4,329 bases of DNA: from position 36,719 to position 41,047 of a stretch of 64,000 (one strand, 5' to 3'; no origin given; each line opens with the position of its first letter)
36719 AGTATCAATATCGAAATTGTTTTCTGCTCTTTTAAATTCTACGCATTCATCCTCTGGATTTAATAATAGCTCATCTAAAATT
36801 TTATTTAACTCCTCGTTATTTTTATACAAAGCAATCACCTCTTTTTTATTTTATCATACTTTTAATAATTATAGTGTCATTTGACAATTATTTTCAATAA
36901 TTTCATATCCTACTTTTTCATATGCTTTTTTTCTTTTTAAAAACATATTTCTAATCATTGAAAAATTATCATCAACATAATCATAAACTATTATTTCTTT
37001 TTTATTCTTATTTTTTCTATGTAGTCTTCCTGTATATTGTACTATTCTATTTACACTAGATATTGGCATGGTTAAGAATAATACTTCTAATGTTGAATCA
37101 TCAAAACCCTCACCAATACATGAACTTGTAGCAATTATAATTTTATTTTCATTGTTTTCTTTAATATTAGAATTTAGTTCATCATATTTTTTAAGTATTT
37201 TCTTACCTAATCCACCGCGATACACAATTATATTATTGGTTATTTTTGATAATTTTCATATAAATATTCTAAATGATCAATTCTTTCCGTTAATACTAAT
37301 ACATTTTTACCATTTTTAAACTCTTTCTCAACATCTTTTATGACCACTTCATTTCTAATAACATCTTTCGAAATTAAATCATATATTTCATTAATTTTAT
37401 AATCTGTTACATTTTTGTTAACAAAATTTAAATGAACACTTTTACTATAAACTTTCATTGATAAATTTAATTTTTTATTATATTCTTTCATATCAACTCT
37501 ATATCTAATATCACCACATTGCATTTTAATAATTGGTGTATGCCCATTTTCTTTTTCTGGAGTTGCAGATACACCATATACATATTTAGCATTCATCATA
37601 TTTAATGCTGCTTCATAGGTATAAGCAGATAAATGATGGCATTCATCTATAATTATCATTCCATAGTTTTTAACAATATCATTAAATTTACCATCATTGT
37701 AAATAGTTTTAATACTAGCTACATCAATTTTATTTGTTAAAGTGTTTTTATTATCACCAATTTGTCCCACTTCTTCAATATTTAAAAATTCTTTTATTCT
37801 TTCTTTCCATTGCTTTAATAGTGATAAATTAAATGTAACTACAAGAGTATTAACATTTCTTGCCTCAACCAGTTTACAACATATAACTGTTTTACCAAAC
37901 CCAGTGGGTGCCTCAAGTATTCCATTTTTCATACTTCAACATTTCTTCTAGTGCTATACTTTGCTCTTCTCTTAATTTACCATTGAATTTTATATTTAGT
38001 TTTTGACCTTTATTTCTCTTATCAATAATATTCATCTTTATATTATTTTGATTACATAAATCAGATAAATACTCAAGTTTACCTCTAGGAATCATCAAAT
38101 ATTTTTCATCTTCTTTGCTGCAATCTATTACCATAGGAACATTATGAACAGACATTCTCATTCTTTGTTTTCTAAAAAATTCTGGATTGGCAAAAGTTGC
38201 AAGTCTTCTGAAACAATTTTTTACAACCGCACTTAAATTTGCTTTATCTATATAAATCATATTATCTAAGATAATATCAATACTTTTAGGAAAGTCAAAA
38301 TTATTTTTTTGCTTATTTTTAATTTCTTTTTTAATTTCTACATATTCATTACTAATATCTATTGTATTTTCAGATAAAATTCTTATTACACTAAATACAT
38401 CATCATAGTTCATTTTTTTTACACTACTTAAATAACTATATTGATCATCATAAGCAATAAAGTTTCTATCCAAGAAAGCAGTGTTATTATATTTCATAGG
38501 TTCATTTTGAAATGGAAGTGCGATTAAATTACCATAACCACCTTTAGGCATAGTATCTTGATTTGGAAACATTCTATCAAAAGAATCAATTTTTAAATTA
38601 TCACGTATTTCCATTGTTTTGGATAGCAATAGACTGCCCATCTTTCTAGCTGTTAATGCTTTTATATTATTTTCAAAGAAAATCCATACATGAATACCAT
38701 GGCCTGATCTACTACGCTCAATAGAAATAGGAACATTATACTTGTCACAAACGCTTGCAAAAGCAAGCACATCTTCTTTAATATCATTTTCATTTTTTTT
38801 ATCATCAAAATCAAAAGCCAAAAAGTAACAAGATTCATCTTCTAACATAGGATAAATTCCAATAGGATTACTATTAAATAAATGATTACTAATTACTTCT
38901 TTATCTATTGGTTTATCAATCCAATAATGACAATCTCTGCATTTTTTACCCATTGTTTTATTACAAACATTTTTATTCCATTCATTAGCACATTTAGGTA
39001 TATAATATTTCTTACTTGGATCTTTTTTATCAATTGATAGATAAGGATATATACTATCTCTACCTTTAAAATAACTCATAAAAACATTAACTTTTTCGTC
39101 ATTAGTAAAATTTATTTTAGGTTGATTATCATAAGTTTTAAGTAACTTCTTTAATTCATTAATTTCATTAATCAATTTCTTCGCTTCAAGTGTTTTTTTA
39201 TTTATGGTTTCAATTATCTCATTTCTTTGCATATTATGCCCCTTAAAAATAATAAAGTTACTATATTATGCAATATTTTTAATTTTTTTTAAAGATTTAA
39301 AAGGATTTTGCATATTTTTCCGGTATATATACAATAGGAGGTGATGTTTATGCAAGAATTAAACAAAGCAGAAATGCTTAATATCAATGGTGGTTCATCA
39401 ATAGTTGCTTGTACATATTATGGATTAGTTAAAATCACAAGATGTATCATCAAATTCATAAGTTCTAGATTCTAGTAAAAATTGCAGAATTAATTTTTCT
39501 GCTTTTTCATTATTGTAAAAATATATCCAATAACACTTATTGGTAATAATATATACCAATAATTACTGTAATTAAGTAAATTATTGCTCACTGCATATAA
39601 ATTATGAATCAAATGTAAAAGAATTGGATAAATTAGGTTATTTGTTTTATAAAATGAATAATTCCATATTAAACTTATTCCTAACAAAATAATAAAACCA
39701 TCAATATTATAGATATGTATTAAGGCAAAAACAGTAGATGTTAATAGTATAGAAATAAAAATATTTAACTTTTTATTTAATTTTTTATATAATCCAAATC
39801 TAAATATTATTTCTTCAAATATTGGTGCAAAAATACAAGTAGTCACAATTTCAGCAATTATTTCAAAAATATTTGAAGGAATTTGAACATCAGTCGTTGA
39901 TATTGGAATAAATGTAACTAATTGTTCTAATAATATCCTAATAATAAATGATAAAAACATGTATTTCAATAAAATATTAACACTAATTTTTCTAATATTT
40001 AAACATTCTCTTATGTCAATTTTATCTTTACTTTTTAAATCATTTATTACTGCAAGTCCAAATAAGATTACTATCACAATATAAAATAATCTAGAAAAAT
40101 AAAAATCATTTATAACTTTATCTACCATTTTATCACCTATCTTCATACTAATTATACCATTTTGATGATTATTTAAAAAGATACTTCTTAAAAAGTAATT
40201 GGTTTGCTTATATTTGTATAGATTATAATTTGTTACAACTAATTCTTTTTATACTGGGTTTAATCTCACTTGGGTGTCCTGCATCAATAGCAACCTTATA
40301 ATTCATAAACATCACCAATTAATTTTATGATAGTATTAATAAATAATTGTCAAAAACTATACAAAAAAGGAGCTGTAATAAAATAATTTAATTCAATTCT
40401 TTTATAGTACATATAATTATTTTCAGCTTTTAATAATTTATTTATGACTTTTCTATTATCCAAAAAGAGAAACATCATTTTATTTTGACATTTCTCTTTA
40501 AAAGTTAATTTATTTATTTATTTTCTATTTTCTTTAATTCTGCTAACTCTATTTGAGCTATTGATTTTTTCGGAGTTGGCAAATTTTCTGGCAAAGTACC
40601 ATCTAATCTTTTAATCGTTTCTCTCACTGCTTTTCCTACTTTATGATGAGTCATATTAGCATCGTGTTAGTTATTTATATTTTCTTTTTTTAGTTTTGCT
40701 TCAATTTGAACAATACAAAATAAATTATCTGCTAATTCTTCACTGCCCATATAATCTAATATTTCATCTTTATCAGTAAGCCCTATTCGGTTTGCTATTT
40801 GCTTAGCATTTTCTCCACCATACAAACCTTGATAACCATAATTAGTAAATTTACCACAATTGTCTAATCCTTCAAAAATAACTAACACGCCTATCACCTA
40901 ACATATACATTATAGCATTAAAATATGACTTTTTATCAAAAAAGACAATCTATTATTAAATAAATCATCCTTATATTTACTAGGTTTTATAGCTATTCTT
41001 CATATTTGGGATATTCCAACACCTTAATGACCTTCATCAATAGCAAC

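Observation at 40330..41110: Second, diverged right-end junction with another amidase 5' stub, suggesting serial insertions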

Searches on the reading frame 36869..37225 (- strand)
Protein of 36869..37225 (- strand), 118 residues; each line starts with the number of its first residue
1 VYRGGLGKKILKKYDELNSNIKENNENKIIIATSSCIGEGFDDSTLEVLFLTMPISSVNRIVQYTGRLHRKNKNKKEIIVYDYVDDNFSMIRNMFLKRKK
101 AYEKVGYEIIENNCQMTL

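Call 11: search_protein_families(library=pfam, proteins=[window:36869-37225:-], max_evalue=0.01)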
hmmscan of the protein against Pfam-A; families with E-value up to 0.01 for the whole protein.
window:36869-37225:- (118 aa): 2 families
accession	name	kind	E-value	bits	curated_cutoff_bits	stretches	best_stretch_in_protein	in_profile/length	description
PF22590.2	Cas3-like_C_2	-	0.0013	19.4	27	1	13-72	50-105/106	CRISPR-associated nuclease/helicase Cas3, C-terminal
PF00271.37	Helicase_C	-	0.0056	17.3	23.5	0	21-71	58-109/110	Helicase conserved C-terminal domain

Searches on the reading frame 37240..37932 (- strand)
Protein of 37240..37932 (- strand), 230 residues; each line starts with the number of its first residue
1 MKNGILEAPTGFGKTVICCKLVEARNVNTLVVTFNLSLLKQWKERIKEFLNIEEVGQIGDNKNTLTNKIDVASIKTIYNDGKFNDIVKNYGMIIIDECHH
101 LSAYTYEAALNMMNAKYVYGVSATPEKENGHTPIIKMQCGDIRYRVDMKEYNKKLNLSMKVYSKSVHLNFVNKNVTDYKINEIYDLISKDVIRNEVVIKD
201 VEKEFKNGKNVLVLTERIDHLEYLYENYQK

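Call 11: search_protein_families(library=pfam, proteins=[window:37240-37932:-], max_evalue=0.01)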
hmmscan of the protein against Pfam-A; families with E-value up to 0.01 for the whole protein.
window:37240-37932:- (230 aa): 5 families
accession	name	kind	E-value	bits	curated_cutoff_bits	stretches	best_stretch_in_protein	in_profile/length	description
PF04851.21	ResIII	-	2.5e-25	89.7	22.5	1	2-126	24-163/164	Type III restriction enzyme, res subunit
PF00270.35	DEAD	-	3.9e-10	40.2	26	1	3-127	16-162/167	DEAD/DEAH box helicase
PF00176.29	SNF2-rel_dom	-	4.2e-06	26.5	24.9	1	2-205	18-229/290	SNF2-related domain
PF13401.12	AAA_22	-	5e-06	27.3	27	1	4-114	8-109/130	AAA domain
PF07652.20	Flavi_DEAD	-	0.0084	16.5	21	0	22-103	29-109/148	Flavivirus DEAD domain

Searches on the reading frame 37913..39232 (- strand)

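Call 11: search_protein_families(library=pfam, proteins=[window:37913-39232:-], max_evalue=0.01)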
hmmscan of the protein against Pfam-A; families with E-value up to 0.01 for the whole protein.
window:37913-39232:- (439 aa): 1 family
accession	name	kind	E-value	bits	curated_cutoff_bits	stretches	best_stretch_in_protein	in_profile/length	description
PF22548.2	AEP-TOTE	-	6.3e-81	271.8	27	1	46-279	1-227/230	TOTE conflict system, Archaeo-Eukaryotic Primase domain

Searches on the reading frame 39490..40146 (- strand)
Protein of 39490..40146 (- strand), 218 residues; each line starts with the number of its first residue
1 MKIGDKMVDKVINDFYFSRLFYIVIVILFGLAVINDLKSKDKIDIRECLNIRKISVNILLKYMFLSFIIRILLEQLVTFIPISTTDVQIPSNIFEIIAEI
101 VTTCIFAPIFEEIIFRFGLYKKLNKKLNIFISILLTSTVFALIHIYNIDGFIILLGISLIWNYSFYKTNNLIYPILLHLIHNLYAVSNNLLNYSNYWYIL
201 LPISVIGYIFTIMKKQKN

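Call 11: search_protein_families(library=pfam, proteins=[window:39490-40146:-], max_evalue=0.01)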
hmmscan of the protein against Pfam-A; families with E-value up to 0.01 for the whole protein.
window:39490-40146:- (218 aa): 1 family
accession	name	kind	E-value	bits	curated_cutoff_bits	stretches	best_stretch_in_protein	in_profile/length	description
PF02517.21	Rce1-like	-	1.3e-20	73.9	22.4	1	96-183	4-92/93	Type II CAAX prenyl endopeptidase Rce1-like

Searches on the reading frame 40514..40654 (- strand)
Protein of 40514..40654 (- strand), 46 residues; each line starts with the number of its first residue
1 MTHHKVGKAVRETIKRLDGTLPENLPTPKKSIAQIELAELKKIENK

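Call 11: search_protein_families(library=pfam, proteins=[window:40514-40654:-], max_evalue=0.01)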
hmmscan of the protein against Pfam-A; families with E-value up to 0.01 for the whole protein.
window:40514-40654:- (46 aa): 0 families

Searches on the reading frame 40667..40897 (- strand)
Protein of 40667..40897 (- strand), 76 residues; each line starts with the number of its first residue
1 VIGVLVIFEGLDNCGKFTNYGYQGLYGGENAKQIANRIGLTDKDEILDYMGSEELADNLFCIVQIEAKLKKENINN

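Call 11: search_protein_families(library=pfam, proteins=[window:40667-40897:-], max_evalue=0.01)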
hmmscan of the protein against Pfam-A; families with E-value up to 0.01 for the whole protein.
window:40667-40897:- (76 aa): 0 families

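Call 13: find_encoding_contigs(protein=window:40667-40897:-, flank=10000, max_places=10)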
Protein window:40667-40897:- (76 aa): 1 contig read that carries it; 1 place shown.
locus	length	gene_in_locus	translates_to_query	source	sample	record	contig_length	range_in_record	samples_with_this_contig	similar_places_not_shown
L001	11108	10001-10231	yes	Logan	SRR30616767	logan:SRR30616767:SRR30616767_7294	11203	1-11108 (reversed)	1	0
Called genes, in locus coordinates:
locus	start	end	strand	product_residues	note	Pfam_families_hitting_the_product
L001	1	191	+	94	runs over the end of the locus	?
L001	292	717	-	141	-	PF07486:Hydrolase_2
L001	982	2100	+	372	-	PF01966:HD, PF13286:HD_assoc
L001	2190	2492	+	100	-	PF02583:Trns_repr_metal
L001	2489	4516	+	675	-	PF00403:HMA, PF00122:E1-E2_ATPase, PF00702:Hydrolase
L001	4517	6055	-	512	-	PF00270:DEAD (faint), PF00580:UvrD-helicase, PF01443:Viral_helicase1 (faint), PF13245:AAA_19, PF13604:AAA_30 (faint), PF13361:UvrD_C, PF13538:UvrD_C_2 (faint)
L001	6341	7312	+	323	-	PF00579:tRNA-synt_1b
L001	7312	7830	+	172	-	PF00881:Nitroreductase, PF14512:TM1586_NiRdase (weak)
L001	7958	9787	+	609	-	PF09587:PGA_cap, PF13472:Lipase_GDSL_2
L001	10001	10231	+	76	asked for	-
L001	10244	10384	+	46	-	-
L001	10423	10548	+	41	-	-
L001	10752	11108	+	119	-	?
